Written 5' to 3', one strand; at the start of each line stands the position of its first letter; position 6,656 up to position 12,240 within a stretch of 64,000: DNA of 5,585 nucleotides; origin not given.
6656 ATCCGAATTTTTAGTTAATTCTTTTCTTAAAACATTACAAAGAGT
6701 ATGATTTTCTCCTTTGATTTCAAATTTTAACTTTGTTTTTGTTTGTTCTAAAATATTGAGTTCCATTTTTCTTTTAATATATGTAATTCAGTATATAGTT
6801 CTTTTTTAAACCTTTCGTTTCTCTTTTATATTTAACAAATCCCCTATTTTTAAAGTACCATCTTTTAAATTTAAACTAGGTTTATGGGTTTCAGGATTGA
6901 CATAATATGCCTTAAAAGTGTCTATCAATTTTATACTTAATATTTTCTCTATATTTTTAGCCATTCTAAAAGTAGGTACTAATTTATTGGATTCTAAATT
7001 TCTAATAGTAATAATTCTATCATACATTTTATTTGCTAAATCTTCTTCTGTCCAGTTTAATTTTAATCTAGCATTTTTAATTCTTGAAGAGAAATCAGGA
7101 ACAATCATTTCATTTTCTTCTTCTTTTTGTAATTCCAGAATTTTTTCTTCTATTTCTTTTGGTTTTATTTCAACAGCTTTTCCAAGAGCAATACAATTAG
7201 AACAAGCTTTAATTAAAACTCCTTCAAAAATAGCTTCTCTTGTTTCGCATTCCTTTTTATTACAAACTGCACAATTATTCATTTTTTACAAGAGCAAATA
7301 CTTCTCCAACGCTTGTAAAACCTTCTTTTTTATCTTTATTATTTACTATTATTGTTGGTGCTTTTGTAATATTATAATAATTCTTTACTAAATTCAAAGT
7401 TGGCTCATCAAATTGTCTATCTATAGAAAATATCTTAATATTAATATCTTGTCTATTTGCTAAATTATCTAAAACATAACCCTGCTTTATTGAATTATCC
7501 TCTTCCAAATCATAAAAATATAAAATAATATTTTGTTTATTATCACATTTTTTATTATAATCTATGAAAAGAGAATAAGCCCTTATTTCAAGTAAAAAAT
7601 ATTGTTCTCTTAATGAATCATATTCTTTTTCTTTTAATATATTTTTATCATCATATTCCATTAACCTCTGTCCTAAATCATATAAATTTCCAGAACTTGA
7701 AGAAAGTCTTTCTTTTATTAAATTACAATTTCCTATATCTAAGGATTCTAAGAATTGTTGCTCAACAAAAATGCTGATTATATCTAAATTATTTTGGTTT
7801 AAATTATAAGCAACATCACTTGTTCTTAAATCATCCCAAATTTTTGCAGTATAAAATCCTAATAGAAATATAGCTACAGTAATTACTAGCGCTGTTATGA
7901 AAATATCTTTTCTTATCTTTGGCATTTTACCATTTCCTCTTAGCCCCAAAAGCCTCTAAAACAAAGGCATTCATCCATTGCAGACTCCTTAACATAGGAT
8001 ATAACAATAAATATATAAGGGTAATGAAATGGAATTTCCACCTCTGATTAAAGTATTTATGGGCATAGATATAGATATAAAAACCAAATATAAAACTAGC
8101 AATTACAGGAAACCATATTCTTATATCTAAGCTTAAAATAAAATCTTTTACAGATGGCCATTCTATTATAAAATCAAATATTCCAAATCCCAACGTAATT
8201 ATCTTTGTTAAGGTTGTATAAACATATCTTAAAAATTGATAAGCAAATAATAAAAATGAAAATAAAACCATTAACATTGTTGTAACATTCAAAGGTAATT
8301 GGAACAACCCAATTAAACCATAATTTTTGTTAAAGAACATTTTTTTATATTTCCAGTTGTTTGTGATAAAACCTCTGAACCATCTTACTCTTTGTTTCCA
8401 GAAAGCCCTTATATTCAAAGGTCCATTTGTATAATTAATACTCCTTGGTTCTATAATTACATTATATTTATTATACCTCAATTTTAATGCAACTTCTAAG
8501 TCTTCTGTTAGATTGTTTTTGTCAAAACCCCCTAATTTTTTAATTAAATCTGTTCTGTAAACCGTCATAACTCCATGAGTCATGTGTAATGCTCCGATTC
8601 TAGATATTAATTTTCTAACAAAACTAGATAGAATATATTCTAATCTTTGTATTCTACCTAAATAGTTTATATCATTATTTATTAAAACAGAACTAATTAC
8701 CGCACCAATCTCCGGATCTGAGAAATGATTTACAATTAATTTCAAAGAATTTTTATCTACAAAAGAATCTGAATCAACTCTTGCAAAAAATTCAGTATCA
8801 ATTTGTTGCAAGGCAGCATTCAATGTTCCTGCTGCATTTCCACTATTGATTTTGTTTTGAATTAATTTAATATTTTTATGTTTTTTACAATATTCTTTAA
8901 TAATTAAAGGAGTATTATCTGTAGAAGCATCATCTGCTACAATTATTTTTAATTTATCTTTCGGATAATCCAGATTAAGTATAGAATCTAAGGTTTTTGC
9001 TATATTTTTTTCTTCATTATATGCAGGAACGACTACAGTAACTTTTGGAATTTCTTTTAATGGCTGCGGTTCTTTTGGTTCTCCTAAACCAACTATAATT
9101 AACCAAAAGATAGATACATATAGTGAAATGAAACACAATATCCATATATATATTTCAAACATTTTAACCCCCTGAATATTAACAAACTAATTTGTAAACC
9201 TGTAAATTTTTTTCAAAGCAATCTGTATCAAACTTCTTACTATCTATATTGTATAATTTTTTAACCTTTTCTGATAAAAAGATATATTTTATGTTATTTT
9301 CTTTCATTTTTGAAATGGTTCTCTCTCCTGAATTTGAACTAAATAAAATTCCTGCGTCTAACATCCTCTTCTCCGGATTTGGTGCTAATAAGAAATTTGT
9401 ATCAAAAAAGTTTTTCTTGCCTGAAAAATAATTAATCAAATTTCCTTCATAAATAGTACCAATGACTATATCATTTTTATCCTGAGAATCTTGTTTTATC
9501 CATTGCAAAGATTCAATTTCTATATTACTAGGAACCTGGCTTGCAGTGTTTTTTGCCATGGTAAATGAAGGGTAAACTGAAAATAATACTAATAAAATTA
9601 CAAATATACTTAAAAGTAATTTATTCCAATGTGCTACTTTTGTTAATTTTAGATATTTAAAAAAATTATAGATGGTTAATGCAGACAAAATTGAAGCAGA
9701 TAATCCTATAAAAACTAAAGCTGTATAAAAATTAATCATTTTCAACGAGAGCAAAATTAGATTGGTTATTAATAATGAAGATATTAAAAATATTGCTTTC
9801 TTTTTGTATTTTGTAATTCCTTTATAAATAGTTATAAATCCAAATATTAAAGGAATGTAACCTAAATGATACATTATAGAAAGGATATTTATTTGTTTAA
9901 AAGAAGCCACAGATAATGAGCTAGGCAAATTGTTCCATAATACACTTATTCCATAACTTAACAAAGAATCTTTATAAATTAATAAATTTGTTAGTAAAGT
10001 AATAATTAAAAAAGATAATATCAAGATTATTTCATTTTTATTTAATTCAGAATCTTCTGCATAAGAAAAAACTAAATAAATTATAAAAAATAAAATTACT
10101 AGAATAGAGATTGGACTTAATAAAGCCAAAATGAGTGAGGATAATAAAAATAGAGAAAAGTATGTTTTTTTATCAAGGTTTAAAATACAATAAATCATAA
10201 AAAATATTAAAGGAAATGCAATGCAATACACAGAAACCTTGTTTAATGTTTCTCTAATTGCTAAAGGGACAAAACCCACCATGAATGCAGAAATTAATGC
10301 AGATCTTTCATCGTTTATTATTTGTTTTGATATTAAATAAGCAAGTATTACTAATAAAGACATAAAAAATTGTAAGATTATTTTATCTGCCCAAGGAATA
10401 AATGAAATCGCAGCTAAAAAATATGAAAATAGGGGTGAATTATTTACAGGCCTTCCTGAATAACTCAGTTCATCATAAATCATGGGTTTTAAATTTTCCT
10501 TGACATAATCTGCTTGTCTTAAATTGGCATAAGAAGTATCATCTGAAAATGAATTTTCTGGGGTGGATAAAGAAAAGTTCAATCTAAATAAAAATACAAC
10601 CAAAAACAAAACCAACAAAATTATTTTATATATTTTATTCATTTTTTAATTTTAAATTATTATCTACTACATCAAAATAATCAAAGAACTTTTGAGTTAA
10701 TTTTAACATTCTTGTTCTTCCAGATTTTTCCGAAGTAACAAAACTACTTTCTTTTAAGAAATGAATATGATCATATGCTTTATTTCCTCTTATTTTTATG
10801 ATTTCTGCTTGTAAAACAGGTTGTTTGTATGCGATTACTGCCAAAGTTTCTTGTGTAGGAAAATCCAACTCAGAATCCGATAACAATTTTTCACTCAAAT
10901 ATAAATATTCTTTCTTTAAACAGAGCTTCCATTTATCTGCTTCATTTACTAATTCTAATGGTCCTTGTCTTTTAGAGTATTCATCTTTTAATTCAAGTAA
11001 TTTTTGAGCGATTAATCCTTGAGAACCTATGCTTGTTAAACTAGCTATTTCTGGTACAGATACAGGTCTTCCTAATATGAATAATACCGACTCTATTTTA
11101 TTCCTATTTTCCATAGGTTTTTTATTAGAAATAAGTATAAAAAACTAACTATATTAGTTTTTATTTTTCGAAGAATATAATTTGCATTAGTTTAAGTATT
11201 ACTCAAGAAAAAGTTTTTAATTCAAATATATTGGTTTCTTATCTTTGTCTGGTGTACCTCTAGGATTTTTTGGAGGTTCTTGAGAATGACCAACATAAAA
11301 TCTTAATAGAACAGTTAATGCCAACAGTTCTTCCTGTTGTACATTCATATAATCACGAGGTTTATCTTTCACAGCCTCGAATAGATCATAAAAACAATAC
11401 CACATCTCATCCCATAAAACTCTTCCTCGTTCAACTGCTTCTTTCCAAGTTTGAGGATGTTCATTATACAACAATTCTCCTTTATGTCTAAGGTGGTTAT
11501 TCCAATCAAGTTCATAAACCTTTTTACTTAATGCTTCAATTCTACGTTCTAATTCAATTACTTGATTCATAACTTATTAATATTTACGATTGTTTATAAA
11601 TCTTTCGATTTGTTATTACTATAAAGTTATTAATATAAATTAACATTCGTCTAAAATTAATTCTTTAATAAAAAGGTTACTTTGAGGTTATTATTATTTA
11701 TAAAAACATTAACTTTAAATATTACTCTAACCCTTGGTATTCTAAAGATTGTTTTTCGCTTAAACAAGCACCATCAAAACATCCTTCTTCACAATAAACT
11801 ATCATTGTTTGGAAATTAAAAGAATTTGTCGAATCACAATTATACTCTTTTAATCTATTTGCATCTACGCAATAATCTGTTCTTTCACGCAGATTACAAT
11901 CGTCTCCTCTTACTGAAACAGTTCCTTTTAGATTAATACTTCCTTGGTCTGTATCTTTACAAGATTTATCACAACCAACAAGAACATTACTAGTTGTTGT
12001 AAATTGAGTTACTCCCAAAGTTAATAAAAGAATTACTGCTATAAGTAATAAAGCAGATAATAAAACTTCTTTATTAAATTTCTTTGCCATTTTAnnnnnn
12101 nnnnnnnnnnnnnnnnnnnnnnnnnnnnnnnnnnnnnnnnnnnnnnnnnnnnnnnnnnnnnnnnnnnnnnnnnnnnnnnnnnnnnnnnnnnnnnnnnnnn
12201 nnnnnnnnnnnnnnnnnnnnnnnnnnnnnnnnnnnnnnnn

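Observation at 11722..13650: Tandem operon of five diverged paralogues of a small membrane-anchored 6-cysteine domain protein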

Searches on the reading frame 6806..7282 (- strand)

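Call 30: search_protein_families(library=pfam, proteins=[window:6806-7282:-], max_evalue=0.01)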
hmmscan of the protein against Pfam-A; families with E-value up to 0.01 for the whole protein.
window:6806-7282:- (158 aa): 2 families
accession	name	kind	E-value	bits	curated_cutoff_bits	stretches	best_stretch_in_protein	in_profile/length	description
PF01381.28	HTH_3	-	0.00029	21.3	23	1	68-119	1-52/55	Helix-turn-helix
PF12844.13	HTH_19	-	0.00097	19.4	30.2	1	66-111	2-47/64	Helix-turn-helix domain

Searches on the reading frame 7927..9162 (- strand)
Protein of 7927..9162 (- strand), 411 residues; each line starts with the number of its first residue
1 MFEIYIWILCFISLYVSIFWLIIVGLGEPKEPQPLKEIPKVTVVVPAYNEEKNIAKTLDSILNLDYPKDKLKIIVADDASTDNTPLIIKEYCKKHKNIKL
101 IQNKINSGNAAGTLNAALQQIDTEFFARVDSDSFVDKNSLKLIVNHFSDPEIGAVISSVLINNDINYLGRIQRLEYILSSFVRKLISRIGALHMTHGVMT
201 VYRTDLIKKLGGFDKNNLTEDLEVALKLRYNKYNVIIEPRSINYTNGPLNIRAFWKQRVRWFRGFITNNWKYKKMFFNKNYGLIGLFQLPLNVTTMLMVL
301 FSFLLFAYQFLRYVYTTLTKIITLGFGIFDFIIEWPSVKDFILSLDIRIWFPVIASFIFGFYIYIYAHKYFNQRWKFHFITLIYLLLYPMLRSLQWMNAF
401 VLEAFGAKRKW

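Call 30: search_protein_families(library=pfam, proteins=[window:7927-9162:-], max_evalue=0.01)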
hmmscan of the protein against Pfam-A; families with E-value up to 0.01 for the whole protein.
window:7927-9162:- (411 aa): 6 families
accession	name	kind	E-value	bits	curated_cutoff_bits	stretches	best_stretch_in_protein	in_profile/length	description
PF00535.33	Glycos_transf_2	-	8.1e-33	114.2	23.3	1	42-210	1-167/168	Glycosyl transferase family 2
PF13641.12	Glyco_tranf_2_3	-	3.6e-27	96.3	27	1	39-264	1-230/230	Glycosyltransferase like family 2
PF13632.12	Glyco_trans_2_3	-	2.9e-23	83.2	27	1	129-313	5-190/198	Glycosyl transferase family group 2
PF13506.12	Glyco_transf_21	-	2.7e-13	50.2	21.7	1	115-262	23-173/174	Glycosyl transferase family 21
PF10111.15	Glyco_tranf_2_2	-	2.8e-07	30.7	27.3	1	42-263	1-233/276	Glycosyltransferase like family 2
PF03142.21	Chitin_synth_2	-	0.00017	20.8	27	0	124-205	203-287/527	Chitin synthase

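Call 62: search_solved_structures(query=window:7927-9162:-, max_evalue=0.001)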
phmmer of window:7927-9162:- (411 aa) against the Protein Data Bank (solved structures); distinct sequences matched with E-value up to 0.001: 20.
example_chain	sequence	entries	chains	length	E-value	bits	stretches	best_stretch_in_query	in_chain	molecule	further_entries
6yv7_B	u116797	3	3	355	1.2e-23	87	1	32-245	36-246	Glycosyl transferase, family 2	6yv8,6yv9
6yv7_A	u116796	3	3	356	1.2e-23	87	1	32-245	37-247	Glycosyl transferase, family 2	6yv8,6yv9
2z87_A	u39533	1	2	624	6.8e-19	71.3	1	31-155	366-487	Chondroitin synthase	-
2z86_A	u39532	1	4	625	6.9e-19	71.3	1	31-155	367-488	Chondroitin synthase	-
5tze_C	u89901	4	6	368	1.2e-18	70.5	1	40-152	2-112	Glycosyl transferase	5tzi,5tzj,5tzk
5tz8_A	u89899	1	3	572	2.4e-18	69.5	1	40-151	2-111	Glycosyl transferase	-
6p61_A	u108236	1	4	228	1.9e-16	63.3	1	35-170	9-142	Glycosyltransferase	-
7lby_A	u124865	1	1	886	3e-12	49.4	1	3-266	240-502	Cellulose synthase catalytic subunit [UDP-forming]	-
9b8v_E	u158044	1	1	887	3e-12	49.4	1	3-266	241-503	Cellulose synthase catalytic subunit [UDP-forming]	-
9fmv_A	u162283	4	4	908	3.2e-12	49.4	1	3-266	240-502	Cellulose synthase catalytic subunit [UDP-forming]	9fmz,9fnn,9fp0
5ej1_A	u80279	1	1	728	3.8e-12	49.1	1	15-336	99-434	Putative cellulose synthase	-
4hg6_A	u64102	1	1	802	5e-12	48.7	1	15-335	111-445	Cellulose Synthase Subunit A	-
4p00_A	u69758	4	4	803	5e-12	48.7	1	15-335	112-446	Cellulose Synthase A subunit | Cellulose Synthase subunit A | Putative cellulose synthase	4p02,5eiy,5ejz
3bcv_A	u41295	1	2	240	6.2e-12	48.4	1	38-144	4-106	Putative glycosyltransferase protein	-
5hea_A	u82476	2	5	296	8.4e-12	48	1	41-146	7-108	Putative glycosyltransferase (GalT1)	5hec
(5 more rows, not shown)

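Call 63: search_protein_families(library=ncbifam, proteins=[window:7927-9162:-], max_evalue=0.01)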
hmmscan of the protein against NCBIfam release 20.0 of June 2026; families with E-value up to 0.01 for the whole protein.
window:7927-9162:- (411 aa): 30 families (the best 25 are shown)
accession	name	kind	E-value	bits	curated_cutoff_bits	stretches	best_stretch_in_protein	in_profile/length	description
TIGR03937.1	PgaC_IcaA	equivalog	7.7e-51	173.3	422.3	1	27-389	33-376/407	poly-beta-1,6-N-acetyl-D-glucosamine synthase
TIGR03111.1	glyc2_xrt_Gpos1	hypoth_equivalog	8.9e-28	97.2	363.95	1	10-401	21-409/439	TIGR03111 family XrtG-associated glycosyltransferase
TIGR03965.1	mycofact_glyco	equivalog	7.5e-26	91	280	1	31-244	66-279/467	mycofactocin biosynthesis glycosyltransferase MftF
TIGR04242.1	nodulat_NodC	equivalog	1.2e-20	73.9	550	1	31-264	40-283/395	chitooligosaccharide synthase NodC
TIGR03030.1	CelA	equivalog_domain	1.4e-19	69.6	699.1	2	3-148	98-254/714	UDP-forming cellulose synthase catalytic subunit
NF008558.0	PRK11498.1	equivalog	1.2e-17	63.1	992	1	3-266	240-502/872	UDP-forming cellulose synthase catalytic subunit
NF047683.1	TeichurnBiosyTuaG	equivalog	1.1e-16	61.3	400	1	38-145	5-109/252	teichuronic acid biosynthesis protein TuaG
NF053739.1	GlytfEpsEBac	equivalog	1.2e-16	60.5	450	1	39-164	1-124/265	glycosyltransferase EpsE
NF041875.1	EPS_EpsD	equivalog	1.4e-14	54.3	370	1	41-253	1-215/325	exopolysaccharide biosynthesis glycosyltransferase EpsD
TIGR03469.1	HpnB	hypoth_equivalog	4.3e-14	52.3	379.25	1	5-148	10-161/386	hopene-associated glycosyltransferase HpnB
NF050050.1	ProtGlycPglI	equivalog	8.1e-14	51.7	500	1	39-164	2-124/306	GalNAc(5)-diNAcBac-PP-undecaprenol beta-1,3-glucosyltransferase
TIGR03472.1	HpnI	equivalog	1.3e-12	47.2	310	1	28-264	30-271/373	bacteriohopanetetrol glucosamine biosynthesis glycosyltransferase HpnI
NF007482.0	PRK10073.1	equivalog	2.2e-12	46.7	423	1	37-138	4-101/334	glycosyltransferase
NF053846.1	glyco_with_XrtP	equivalog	3.3e-12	45.8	520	2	43-164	45-177/440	XrtP-associated glycosyltransferase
TIGR04283.1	glyco_like_mftF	equivalog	2.6e-11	43.6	182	1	42-237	2-177/221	TIGR04283 family arsenosugar biosynthesis glycosyltransferase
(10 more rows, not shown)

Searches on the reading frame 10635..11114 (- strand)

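Call 30: search_protein_families(library=pfam, proteins=[window:10635-11114:-], max_evalue=0.01)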
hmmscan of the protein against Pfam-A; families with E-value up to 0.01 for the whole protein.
window:10635-11114:- (159 aa): 1 family
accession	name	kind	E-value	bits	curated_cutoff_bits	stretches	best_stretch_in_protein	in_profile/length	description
PF04079.22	SMC_ScpB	-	1.4e-34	119.4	27.4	1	6-149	2-151/160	Segregation and condensation complex subunit ScpB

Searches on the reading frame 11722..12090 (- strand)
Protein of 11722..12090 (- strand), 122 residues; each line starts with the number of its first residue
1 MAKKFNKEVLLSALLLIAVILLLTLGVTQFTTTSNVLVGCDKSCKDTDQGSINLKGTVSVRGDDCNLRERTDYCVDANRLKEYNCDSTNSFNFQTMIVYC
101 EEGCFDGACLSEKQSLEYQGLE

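Call 4: search_protein_families(library=pfam, proteins=[window:11722-12090:-], max_evalue=10)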
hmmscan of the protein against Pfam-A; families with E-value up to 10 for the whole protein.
window:11722-12090:- (122 aa): 2 families
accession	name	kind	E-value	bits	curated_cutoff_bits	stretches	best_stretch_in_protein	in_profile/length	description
PF00169.35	PH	-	0.16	13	25.1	1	30-75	23-70/105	PH domain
PF14967.11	FAM70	-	7.6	6.3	27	1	6-39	21-54/323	FAM70 protein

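Call 5: search_protein_families(library=ncbifam, proteins=[window:11722-12090:-], max_evalue=10)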
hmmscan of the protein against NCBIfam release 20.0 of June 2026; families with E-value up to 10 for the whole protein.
window:11722-12090:- (122 aa): 0 families

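Call 92: search_protein_families(library=padloc, proteins=[window:11722-12090:-], max_evalue=0.01)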
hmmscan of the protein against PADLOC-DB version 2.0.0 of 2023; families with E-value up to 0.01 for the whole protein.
window:11722-12090:- (122 aa): 0 families

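Call 93: search_protein_families(library=phrogs, proteins=[window:11722-12090:-], max_evalue=0.01)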
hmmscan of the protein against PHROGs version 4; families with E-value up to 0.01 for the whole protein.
window:11722-12090:- (122 aa): 0 families
